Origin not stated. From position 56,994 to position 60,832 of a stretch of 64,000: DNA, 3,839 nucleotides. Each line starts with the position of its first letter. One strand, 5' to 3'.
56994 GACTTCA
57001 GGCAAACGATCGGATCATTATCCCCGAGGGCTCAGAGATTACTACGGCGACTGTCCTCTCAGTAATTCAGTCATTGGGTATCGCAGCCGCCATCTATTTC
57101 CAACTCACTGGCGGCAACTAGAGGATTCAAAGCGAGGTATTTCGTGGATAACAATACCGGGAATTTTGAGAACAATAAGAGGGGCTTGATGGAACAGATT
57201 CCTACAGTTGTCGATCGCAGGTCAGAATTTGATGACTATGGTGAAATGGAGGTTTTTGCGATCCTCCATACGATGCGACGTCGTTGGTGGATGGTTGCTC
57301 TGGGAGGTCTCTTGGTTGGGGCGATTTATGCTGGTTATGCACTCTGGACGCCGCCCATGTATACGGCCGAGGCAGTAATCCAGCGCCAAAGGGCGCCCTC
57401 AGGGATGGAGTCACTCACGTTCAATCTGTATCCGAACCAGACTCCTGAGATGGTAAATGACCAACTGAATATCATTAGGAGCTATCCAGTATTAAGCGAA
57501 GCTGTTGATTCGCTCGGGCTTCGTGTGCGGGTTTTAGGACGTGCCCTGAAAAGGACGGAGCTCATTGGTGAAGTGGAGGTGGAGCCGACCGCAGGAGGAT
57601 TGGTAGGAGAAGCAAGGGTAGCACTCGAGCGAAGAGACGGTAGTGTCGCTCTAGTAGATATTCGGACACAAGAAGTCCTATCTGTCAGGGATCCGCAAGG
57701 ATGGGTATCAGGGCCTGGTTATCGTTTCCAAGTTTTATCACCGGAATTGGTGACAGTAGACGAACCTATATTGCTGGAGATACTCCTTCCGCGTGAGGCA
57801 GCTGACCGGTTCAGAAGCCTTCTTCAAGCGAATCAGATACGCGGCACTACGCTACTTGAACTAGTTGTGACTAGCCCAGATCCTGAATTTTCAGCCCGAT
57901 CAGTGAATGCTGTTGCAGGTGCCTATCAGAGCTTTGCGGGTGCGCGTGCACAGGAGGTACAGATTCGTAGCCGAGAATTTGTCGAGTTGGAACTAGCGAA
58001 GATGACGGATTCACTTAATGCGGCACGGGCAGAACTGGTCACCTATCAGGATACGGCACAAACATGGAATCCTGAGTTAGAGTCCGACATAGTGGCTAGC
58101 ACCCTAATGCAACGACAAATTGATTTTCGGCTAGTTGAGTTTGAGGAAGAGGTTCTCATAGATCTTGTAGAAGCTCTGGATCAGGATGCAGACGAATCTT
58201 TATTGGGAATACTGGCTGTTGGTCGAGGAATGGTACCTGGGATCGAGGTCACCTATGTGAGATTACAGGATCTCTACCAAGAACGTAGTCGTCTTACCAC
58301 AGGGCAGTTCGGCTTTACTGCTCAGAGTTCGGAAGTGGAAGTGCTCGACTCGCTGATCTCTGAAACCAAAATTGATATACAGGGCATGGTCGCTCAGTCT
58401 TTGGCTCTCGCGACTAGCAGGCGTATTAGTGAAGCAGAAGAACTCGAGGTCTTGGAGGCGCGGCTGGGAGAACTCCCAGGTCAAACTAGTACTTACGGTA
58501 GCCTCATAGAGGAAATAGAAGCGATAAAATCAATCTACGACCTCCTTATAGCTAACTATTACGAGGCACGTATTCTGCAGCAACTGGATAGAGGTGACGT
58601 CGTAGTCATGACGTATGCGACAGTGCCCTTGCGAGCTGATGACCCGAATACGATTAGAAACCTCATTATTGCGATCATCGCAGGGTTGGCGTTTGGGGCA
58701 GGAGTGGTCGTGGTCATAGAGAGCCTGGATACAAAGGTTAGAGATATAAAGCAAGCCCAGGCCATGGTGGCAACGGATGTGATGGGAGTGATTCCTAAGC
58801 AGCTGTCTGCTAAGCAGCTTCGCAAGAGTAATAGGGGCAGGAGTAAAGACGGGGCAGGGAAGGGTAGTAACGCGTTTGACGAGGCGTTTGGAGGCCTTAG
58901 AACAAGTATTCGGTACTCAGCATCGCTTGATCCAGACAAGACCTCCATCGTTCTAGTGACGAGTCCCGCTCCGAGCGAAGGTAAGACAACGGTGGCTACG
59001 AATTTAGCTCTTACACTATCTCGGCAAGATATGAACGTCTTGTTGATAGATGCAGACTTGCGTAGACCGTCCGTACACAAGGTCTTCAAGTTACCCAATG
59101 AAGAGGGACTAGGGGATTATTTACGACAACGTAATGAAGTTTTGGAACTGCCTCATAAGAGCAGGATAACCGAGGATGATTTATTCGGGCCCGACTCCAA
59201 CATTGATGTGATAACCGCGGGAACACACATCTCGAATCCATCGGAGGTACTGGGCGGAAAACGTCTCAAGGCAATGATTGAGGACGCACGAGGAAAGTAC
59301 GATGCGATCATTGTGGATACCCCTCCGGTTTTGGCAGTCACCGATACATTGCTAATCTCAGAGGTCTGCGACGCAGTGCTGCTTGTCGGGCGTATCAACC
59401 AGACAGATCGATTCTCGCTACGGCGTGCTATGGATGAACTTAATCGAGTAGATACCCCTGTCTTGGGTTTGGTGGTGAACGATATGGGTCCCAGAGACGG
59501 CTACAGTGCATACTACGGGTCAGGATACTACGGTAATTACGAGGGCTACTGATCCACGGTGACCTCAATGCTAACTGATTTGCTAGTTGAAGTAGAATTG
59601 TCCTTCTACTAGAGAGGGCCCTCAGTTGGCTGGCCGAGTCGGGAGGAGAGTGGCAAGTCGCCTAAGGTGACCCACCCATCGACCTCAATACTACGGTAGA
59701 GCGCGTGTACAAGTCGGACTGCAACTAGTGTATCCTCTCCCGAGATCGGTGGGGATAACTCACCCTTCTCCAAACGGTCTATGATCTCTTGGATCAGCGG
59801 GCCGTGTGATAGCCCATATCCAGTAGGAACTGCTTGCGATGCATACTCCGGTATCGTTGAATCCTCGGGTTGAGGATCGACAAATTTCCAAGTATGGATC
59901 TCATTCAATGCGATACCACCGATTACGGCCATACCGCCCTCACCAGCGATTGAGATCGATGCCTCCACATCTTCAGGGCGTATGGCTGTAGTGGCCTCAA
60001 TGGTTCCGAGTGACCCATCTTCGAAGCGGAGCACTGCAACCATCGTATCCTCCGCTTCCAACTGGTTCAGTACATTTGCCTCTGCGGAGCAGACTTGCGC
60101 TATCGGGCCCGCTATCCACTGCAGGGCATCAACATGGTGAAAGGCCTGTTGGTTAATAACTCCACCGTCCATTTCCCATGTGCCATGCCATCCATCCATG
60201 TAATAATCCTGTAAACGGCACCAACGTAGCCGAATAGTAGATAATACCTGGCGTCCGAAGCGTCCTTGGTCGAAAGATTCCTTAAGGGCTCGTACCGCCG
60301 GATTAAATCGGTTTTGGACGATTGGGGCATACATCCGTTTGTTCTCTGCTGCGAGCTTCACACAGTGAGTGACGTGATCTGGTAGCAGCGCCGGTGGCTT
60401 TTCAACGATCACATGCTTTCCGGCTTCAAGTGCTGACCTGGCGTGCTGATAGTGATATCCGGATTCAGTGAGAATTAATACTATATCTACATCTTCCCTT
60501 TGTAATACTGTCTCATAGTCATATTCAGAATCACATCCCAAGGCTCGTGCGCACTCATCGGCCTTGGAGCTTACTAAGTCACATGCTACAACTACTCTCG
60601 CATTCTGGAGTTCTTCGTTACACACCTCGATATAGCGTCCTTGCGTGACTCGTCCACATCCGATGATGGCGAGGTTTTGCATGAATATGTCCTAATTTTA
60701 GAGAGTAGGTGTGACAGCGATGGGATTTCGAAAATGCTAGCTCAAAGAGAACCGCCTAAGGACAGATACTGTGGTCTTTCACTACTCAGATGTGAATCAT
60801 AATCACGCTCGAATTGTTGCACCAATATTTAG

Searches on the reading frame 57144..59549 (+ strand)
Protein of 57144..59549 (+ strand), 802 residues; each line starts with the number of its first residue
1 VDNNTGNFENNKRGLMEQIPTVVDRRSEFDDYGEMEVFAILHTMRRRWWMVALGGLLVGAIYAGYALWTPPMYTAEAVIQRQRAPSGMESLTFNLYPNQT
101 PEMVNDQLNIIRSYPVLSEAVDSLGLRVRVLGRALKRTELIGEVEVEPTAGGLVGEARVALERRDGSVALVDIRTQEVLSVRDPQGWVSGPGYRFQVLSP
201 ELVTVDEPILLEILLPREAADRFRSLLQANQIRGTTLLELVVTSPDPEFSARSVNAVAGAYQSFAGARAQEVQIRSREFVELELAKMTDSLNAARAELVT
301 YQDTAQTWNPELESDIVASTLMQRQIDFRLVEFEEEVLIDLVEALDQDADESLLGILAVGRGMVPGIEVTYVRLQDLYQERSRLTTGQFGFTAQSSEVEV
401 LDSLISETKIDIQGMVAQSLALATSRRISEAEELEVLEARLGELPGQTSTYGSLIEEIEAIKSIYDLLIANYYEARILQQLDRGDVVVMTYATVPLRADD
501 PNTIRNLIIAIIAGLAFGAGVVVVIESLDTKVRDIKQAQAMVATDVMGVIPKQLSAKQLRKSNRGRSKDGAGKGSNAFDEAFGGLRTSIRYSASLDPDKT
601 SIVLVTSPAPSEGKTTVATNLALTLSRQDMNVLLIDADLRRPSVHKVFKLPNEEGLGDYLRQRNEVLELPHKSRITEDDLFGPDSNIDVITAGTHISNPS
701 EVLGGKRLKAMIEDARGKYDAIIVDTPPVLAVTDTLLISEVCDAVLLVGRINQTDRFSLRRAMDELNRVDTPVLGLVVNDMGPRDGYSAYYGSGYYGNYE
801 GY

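Call 27: search_protein_families(library=pfam, proteins=[window:57144-59549:+])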
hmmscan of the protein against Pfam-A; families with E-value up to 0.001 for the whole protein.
window:57144-59549:+ (802 aa): 5 families
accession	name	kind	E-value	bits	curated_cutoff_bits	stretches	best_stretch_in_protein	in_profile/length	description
PF13614.12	AAA_31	-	1.1e-13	52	27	1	613-736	14-135/177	AAA domain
PF10609.15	ParA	-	6.8e-11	42.5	27.1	1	602-779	5-173/246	NUBPL iron-transfer P-loop NTPase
PF02706.20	Wzz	-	1.1e-09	38.9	25.5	1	34-124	2-91/91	Chain length determinant protein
PF01656.29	CbiA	-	1.7e-08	34.9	25.4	1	605-775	3-107/125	CobQ/CobB/MinD/ParA nucleotide binding domain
PF13807.11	GNVR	-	0.00034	20.9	27.7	0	456-524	11-79/82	G-rich domain on putative tyrosine kinase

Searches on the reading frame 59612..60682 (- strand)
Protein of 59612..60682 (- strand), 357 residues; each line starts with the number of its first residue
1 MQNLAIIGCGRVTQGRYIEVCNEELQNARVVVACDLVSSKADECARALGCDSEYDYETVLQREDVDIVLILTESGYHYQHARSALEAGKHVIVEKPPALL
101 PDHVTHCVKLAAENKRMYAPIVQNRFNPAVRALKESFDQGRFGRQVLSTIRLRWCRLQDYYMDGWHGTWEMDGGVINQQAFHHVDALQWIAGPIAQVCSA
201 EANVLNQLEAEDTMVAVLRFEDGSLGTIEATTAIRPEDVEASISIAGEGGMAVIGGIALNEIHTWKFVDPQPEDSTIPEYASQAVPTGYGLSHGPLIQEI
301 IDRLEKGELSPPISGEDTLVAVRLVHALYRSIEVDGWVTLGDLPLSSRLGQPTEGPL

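Call 27: search_protein_families(library=pfam, proteins=[window:59612-60682:-])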
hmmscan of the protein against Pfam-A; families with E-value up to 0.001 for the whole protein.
window:59612-60682:- (357 aa): 4 families
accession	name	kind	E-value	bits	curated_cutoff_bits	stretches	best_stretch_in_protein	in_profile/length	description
PF01408.29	GFO_IDH_MocA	-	4.8e-23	82.6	24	1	3-118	2-116/120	Oxidoreductase family, NAD-binding Rossmann fold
PF22725.1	GFO_IDH_MocA_C3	-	2.6e-21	76.3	27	1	130-252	1-123/124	GFO/IDH/MocA C-terminal domain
PF02894.22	GFO_IDH_MocA_C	-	3.7e-19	69.8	22.9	1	134-340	1-218/218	Oxidoreductase family, C-terminal alpha/beta domain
PF03447.22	NAD_binding_3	-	8.6e-06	26.9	24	1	8-116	1-111/116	Homoserine dehydrogenase, NAD binding domain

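Call 51: search_solved_structures(query=window:59612-60682:-, max_evalue=0.000001)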
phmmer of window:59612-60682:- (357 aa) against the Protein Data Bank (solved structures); distinct sequences matched with E-value up to 0.000001: 47.
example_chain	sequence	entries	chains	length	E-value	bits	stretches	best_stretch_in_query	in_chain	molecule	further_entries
3q2k_A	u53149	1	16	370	1.6e-60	208.5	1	5-333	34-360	oxidoreductase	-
3q2i_A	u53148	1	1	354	4.2e-59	203.8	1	4-333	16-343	dehydrogenase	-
4n54_A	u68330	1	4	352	1.1e-19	74.1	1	4-257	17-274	Inositol dehydrogenase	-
4mkx_A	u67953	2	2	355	1.2e-19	74.1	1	4-257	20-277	Inositol dehydrogenase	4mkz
7xr9_A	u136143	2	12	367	1.5e-17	67.1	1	4-145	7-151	DgpA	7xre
3db2_A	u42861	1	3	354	7.8e-16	61.5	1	23-226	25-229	putative NADPH-dependent oxidoreductase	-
3e18_A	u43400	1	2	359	3.3e-15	59.4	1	4-232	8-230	oxidoreductase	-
9m3d_B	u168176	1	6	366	9.8e-15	57.9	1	5-143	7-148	DgpA1 from W974-1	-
8tdi_L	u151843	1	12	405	2.6e-14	56.5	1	32-230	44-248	P2B11 Glucuronide-3-dehydrogenase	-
3cea_A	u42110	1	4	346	5.3e-14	55.5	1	4-256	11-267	Myo-inositol 2-dehydrogenase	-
6z3c_AAA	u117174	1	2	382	5.7e-14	55.4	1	5-234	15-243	Gfo/Idh/MocA family oxidoreductase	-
6z3b_A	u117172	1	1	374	6.7e-14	55.1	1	5-234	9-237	Gfo/Idh/MocA family oxidoreductase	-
6z3b_B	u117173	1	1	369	1.1e-13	54.5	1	5-234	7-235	Gfo/Idh/MocA family oxidoreductase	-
4hkt_A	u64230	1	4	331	2.4e-13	53.3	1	5-332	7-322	Inositol 2-dehydrogenase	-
2glx_A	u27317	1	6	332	9.3e-13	51.4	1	55-245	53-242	1,5-anhydro-D-fructose reductase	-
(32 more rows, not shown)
